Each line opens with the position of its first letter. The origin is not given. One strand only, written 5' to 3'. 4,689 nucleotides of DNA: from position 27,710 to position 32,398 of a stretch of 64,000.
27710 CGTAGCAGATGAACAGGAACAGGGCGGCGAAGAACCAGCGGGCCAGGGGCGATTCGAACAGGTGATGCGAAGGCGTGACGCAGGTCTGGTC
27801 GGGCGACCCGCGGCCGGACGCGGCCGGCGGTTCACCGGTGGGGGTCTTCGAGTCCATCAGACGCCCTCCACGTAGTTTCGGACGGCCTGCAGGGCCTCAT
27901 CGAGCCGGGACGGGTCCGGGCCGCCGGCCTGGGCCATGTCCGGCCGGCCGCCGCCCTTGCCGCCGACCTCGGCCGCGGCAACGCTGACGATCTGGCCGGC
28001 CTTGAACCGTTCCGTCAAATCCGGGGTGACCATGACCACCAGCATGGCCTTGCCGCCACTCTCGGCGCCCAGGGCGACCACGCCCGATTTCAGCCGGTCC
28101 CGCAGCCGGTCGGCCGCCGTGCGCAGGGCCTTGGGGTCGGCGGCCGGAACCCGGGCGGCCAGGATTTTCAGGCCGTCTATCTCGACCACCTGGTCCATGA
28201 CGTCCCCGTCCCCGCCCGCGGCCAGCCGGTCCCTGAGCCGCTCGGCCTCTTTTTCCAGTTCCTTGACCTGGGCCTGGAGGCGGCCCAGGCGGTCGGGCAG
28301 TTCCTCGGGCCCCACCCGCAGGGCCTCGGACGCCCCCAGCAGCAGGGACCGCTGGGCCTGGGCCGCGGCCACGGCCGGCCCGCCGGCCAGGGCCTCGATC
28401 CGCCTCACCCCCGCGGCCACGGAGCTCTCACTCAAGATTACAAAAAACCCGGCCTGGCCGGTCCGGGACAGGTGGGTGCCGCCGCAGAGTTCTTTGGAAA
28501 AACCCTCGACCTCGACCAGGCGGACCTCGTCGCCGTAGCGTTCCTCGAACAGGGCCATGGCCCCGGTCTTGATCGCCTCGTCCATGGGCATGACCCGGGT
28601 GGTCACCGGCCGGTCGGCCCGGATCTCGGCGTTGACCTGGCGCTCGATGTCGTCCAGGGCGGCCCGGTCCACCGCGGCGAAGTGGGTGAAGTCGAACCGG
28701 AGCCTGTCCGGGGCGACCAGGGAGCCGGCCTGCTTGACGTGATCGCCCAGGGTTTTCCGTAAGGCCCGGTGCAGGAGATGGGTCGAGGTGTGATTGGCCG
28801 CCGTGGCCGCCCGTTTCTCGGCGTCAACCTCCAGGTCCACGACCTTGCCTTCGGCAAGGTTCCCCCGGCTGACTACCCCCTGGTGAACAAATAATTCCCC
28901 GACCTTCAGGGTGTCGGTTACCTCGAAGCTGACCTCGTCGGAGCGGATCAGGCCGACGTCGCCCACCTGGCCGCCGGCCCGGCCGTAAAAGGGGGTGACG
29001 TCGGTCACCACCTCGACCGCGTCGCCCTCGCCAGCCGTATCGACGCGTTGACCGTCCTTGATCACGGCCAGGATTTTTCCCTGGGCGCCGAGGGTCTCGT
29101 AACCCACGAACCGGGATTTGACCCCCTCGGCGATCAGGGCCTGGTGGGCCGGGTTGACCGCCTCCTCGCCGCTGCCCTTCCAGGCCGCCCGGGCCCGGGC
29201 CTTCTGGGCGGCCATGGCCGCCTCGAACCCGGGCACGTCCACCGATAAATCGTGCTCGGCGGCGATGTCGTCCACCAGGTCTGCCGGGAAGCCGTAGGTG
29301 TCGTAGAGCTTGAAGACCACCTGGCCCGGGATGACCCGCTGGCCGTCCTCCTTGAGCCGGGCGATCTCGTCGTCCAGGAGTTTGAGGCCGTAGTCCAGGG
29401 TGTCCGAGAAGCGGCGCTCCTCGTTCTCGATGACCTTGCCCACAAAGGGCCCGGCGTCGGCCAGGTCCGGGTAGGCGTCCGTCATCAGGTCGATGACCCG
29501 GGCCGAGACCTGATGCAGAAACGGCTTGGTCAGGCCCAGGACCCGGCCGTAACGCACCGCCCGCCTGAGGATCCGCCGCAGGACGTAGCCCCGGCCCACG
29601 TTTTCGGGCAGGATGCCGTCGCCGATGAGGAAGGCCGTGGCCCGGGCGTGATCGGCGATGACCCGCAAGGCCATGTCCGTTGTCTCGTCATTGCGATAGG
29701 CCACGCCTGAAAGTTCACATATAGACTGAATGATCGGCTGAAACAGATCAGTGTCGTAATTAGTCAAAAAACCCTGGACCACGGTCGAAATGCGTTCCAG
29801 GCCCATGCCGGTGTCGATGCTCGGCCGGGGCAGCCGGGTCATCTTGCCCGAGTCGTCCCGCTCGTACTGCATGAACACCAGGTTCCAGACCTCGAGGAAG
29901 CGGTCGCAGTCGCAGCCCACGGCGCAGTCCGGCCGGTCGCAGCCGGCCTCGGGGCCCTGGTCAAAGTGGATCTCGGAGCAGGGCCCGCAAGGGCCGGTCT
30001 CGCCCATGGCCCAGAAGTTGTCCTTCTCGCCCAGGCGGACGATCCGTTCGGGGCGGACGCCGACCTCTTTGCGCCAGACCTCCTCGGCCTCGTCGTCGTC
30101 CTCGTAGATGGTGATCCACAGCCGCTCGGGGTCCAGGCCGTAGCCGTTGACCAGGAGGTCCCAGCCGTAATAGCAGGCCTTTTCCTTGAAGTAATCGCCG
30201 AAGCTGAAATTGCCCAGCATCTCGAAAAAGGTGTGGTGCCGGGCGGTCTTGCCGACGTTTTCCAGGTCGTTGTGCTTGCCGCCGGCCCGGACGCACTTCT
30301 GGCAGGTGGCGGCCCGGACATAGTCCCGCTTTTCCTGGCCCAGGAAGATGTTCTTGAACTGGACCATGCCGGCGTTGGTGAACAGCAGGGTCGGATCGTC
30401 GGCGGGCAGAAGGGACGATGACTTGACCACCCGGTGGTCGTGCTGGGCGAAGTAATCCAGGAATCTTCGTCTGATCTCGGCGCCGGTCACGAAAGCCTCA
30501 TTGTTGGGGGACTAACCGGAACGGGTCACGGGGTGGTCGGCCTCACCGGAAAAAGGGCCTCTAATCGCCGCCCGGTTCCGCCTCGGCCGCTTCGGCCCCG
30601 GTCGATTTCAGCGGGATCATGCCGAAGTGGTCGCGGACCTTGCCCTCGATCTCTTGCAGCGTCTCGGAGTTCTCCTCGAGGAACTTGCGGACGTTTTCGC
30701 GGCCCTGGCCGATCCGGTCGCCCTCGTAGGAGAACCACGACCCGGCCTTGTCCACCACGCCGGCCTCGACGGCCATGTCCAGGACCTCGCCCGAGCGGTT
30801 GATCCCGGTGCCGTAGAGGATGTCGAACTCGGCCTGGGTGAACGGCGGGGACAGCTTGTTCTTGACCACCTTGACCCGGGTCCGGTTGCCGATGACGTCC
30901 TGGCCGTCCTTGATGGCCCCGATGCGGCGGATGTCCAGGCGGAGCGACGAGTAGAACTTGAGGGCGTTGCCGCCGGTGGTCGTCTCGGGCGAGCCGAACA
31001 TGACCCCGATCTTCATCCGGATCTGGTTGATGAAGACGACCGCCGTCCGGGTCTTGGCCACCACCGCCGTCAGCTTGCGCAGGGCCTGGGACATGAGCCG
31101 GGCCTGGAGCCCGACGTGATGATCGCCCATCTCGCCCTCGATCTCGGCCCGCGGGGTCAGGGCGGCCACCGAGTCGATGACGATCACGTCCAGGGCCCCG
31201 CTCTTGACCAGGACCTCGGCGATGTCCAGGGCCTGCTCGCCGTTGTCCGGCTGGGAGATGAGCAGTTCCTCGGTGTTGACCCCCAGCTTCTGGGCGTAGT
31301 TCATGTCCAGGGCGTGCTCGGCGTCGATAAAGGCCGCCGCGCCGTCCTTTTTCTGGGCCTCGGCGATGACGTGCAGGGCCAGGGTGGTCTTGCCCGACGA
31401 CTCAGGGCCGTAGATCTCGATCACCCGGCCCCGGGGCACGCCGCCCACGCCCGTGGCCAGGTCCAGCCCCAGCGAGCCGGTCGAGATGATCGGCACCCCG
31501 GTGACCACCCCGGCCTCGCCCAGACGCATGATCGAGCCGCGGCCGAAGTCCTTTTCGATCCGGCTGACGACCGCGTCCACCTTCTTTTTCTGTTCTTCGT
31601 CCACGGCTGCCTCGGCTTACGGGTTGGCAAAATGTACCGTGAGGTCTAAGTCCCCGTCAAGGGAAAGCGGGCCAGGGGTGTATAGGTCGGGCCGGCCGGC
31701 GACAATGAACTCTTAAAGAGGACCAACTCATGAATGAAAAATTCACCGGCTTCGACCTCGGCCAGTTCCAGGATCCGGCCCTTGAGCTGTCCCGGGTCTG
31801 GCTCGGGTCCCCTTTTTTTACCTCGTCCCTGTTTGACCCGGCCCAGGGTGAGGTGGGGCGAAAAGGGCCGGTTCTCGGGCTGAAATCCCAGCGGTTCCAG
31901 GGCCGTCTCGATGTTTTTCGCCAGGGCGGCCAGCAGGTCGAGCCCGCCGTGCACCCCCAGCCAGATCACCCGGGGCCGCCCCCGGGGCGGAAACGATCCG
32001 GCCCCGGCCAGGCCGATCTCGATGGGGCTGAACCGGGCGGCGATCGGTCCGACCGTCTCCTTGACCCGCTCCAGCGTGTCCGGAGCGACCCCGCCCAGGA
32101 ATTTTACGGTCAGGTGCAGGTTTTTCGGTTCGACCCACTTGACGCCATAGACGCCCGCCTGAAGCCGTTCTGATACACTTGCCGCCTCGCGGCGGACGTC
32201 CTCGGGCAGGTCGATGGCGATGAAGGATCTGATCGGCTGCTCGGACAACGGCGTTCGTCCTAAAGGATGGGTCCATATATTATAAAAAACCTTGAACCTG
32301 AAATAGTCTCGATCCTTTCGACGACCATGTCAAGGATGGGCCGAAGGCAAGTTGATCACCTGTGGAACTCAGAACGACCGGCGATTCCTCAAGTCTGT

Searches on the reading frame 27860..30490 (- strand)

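Call 35: search_protein_families(library=pfam, proteins=[window:27860-30490:-], max_evalue=0.00001)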
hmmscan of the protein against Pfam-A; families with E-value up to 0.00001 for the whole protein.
window:27860-30490:- (877 aa): 3 families
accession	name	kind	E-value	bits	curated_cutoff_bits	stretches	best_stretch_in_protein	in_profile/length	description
PF01411.24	tRNA-synt_2c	-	3.7e-217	722.7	30.3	1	5-558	1-551/552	tRNA synthetases class II (A)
PF02272.25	DHHA1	-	8.2e-21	74.8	25.9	1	775-875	3-101/102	DHHA1 domain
PF07973.19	tRNA_SAD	-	2.3e-16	59.9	24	1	656-699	1-44/44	Threonyl and Alanyl tRNA synthetase second additional domain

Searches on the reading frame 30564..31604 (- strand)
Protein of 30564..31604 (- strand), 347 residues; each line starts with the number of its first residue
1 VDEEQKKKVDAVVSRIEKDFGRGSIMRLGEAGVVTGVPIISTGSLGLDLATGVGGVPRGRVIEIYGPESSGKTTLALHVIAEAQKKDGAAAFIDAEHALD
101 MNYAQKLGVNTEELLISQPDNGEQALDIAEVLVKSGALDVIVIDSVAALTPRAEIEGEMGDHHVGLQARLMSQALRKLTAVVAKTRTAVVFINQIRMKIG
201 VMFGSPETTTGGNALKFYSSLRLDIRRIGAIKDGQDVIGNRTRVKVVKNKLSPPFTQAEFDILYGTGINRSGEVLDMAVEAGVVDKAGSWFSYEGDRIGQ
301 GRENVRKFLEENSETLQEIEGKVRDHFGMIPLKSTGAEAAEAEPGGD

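Call 35: search_protein_families(library=pfam, proteins=[window:30564-31604:-], max_evalue=0.00001)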
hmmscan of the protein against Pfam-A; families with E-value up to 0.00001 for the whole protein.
window:30564-31604:- (347 aa): 5 families
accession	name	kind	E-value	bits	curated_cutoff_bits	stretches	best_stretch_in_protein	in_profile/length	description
PF00154.27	RecA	-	3.4e-137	456.5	27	1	7-269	1-262/262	recA bacterial DNA recombination protein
PF21096.2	RecA_C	-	3.2e-26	91.6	27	1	272-327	1-56/57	RecA C-terminal domain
PF08423.17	Rad51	-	4.3e-09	36.4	22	1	39-227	7-211/244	Rad51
PF06745.19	ATPase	-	1.3e-07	31.7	26.6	1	41-114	2-77/231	KaiC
PF01637.24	ATPase_2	-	7.4e-06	26.4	33.2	0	60-188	21-111/225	ATPase domain predominantly from Archaea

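Call 63: list_cluster_members(proteins=[window:30564-31604:-, window:49421-51502:+, window:27860-30490:-, window:3834-5210:+, window:35751-36731:-])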
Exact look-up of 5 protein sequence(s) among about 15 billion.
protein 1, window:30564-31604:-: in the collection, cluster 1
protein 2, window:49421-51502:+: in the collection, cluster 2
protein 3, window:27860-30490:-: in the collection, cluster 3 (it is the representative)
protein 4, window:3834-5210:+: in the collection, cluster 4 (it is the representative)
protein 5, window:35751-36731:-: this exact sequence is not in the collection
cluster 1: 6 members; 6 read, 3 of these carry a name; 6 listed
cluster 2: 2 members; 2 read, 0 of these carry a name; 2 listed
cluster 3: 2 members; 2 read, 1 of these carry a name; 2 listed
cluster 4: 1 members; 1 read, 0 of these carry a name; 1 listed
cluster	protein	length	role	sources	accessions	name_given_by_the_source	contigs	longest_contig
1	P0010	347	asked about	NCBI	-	-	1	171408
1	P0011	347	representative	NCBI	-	-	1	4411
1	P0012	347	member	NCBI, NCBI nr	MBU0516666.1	MAG: recombinase RecA [Proteobacteria bacterium] | recombinase RecA [Pseudomonadota bacterium]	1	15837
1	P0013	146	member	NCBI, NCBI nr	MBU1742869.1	MAG: recombinase RecA, partial [Proteobacteria bacterium] | recombinase RecA [Pseudomonadota bacterium]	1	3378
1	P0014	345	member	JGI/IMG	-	recombination protein RecA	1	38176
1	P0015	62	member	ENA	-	-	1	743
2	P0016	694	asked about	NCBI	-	-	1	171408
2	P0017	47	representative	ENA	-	-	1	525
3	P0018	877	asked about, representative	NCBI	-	-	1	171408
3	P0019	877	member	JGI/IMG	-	alanyl-tRNA synthetase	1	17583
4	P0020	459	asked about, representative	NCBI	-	-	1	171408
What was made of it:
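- Tried and rejected: I could not get beyond the NCBI label 'Proteobacteria/Pseudomonadota bacterium' carried by 90%-identical RecA proteins (call 63).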

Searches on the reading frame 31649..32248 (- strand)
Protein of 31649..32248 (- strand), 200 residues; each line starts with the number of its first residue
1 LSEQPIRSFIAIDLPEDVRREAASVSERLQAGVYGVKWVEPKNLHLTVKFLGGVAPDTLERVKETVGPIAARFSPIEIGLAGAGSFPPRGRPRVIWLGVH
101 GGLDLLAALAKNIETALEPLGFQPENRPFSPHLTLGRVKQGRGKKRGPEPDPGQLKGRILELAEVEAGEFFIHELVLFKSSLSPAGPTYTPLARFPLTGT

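Call 35: search_protein_families(library=pfam, proteins=[window:31649-32248:-], max_evalue=0.00001)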
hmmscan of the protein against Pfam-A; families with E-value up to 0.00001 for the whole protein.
window:31649-32248:- (200 aa): 2 families
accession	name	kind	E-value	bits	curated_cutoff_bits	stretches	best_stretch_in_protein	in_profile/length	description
PF02834.22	LigT_PEase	-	1e-30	106.2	23.3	2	12-96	1-87/87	LigT like Phosphoesterase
PF13563.12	2_5_RNA_ligase2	-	1.2e-14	55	27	1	26-139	9-117/152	2'-5' RNA ligase superfamily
